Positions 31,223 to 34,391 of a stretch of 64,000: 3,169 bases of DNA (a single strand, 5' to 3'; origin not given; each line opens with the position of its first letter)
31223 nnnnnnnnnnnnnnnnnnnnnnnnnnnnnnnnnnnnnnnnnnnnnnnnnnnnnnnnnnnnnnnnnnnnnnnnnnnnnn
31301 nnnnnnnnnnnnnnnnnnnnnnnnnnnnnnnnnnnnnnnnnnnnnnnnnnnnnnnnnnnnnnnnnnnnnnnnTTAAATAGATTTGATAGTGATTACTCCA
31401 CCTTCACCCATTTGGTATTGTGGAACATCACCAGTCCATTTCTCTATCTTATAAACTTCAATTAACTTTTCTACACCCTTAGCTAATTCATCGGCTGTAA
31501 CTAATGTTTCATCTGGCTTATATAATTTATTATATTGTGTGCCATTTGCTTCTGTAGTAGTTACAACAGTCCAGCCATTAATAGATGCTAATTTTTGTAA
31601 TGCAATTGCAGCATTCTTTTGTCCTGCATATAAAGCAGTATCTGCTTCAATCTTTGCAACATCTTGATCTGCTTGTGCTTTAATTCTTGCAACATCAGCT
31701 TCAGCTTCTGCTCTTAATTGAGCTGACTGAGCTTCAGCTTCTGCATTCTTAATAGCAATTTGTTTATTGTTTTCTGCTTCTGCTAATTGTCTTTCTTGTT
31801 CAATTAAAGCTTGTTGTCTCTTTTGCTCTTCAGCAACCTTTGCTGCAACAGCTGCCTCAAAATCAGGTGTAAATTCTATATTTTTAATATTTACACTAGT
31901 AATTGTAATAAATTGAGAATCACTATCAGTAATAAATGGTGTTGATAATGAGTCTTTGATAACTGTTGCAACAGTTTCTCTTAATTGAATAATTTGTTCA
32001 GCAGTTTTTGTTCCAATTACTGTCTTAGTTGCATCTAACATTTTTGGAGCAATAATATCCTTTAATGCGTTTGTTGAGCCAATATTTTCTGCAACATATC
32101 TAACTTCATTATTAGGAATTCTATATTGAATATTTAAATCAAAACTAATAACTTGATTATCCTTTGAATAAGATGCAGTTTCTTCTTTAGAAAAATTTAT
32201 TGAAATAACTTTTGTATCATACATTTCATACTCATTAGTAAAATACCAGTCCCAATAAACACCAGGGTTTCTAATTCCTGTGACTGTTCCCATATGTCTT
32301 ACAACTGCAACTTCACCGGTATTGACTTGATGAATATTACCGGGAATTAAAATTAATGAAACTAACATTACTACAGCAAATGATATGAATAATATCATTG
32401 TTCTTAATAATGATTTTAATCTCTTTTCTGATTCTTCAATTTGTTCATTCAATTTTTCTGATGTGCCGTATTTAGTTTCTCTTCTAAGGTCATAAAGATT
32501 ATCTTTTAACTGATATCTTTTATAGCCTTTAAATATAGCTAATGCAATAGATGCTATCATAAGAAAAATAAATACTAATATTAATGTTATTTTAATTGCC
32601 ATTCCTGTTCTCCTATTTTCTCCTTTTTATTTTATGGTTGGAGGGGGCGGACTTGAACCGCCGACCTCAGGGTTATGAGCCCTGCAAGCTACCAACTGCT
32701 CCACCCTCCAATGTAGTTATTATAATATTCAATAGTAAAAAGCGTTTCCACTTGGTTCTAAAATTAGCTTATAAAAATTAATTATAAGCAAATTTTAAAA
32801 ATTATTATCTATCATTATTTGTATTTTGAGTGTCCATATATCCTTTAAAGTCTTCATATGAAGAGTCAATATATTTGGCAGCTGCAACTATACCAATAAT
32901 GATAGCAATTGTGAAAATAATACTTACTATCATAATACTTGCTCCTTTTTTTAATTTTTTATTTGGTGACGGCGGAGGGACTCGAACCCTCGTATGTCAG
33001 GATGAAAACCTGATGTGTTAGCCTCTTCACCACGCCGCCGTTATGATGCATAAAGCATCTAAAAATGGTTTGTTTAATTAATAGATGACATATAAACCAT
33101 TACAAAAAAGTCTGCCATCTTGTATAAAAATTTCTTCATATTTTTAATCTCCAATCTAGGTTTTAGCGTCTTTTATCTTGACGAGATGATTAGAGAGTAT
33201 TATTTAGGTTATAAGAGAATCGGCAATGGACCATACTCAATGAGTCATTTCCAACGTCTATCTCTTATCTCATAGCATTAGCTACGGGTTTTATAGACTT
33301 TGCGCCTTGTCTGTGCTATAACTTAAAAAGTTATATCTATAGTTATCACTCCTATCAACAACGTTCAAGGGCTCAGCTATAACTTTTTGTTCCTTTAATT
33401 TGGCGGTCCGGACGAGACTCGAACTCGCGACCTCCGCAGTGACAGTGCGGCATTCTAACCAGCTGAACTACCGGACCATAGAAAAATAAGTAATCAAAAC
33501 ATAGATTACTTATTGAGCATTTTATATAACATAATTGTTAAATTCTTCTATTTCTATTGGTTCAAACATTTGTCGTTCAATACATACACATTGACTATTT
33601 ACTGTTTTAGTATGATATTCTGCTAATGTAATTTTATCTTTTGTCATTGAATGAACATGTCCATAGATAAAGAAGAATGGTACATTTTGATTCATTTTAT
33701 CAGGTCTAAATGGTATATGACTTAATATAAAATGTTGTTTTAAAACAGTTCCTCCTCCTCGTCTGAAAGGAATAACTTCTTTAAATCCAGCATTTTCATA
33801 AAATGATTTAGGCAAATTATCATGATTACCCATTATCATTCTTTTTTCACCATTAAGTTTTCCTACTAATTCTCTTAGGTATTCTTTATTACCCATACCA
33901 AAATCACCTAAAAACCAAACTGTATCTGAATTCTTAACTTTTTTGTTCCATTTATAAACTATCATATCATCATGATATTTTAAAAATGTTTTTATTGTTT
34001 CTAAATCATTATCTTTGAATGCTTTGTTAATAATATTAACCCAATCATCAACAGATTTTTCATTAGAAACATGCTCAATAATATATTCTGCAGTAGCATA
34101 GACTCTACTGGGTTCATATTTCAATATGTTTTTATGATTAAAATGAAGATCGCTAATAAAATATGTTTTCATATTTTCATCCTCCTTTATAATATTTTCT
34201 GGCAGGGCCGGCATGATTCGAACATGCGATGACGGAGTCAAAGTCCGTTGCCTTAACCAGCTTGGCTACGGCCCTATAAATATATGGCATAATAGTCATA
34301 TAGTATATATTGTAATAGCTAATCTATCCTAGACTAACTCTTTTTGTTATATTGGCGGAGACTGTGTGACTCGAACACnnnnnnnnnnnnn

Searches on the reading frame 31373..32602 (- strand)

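Call 8: search_protein_families(library=phrogs, proteins=[window:31373-32602:-], max_evalue=0.00001)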
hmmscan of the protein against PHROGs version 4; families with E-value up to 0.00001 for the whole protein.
window:31373-32602:- (409 aa): 2 families
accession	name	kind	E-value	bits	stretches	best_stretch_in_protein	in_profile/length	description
phrog_200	-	other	1.7e-32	114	1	63-403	74-352/379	lipoprotein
phrog_11908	-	unknown function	5.7e-09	36.2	0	71-160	9-93/430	-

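Call 19: search_protein_families(library=pfam, proteins=[window:31373-32602:-], max_evalue=0.001)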
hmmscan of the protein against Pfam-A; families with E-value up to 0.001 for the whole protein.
window:31373-32602:- (409 aa): 1 family
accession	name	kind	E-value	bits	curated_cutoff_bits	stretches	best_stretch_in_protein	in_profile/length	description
PF01145.31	Band_7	-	2.2e-24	86.9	23.6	1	92-272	2-175/176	SPFH domain / Band 7 family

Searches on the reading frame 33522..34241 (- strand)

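Call 19: search_protein_families(library=pfam, proteins=[window:33522-34241:-], max_evalue=0.001)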
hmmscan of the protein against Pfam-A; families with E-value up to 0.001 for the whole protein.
window:33522-34241:- (239 aa): 2 families
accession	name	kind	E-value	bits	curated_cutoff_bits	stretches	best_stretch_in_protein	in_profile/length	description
PF12850.12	Metallophos_2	-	2.5e-06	28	27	1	97-204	18-124/154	Calcineurin-like phosphoesterase superfamily domain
PF00149.33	Metallophos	-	6.2e-06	27.2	21.5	1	24-203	1-122/191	Calcineurin-like phosphoesterase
